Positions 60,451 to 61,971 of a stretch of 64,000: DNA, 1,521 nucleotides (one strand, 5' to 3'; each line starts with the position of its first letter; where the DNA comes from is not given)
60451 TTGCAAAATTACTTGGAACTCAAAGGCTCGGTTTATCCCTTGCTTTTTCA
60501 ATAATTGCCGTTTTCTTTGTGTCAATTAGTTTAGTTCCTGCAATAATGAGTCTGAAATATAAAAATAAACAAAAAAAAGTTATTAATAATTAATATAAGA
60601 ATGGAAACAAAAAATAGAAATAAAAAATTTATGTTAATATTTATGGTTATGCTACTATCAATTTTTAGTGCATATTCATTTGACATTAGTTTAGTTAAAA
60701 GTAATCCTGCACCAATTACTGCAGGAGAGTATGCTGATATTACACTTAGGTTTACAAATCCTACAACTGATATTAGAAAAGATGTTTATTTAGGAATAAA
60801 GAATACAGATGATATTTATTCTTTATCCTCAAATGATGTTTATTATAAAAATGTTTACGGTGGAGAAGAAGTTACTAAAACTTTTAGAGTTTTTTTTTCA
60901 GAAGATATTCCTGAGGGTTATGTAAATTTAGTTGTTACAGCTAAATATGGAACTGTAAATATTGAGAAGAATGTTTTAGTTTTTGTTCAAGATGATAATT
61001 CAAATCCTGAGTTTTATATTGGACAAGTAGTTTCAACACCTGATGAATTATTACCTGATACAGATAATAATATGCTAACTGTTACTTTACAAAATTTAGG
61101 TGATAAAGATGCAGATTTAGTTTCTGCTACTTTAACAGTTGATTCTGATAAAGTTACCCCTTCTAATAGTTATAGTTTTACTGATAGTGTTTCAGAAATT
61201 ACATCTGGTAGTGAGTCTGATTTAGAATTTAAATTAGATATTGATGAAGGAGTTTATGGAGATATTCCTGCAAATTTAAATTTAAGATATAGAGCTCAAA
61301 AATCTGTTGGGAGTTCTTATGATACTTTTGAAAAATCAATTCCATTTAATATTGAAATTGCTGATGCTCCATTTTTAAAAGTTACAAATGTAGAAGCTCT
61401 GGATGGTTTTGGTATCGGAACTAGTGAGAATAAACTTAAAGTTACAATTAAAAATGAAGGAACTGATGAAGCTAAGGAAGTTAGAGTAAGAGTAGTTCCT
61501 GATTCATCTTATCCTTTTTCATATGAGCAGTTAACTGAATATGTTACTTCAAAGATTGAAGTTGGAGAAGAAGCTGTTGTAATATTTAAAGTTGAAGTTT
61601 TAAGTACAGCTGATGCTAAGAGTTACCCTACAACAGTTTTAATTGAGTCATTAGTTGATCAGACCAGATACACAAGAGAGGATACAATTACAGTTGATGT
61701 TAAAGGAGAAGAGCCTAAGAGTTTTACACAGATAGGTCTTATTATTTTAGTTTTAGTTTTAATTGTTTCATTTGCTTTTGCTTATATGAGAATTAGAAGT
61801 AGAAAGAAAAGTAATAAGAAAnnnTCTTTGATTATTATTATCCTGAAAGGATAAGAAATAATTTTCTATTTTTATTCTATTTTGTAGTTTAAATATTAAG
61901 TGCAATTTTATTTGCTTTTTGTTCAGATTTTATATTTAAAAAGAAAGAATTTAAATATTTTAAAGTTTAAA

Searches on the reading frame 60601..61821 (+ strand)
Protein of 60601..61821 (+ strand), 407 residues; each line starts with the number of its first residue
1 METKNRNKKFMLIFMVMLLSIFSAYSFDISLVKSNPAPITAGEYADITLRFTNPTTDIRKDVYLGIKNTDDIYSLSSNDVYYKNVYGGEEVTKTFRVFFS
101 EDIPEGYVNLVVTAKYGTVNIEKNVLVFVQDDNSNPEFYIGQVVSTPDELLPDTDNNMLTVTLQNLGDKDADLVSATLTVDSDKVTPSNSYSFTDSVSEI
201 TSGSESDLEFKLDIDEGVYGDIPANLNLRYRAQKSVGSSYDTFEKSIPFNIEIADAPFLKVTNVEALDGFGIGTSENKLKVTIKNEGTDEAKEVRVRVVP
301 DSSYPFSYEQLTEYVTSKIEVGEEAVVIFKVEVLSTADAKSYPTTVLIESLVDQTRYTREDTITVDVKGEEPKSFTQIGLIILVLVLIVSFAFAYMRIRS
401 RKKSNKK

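Call 90: search_protein_families(library=pfam, proteins=[window:60601-61821:+], max_evalue=0.01)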
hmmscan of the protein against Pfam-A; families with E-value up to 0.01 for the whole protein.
window:60601-61821:+ (407 aa): 2 families
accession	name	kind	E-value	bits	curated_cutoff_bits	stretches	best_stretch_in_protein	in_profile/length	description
PF07705.17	CARDB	-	3.8e-09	37.1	22.7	2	136-214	2-71/101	CARDB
PF10633.15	NPCBM_assoc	-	0.00072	20.1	24.4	0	276-346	6-73/78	NPCBM-associated, NEW3 domain of alpha-galactosidase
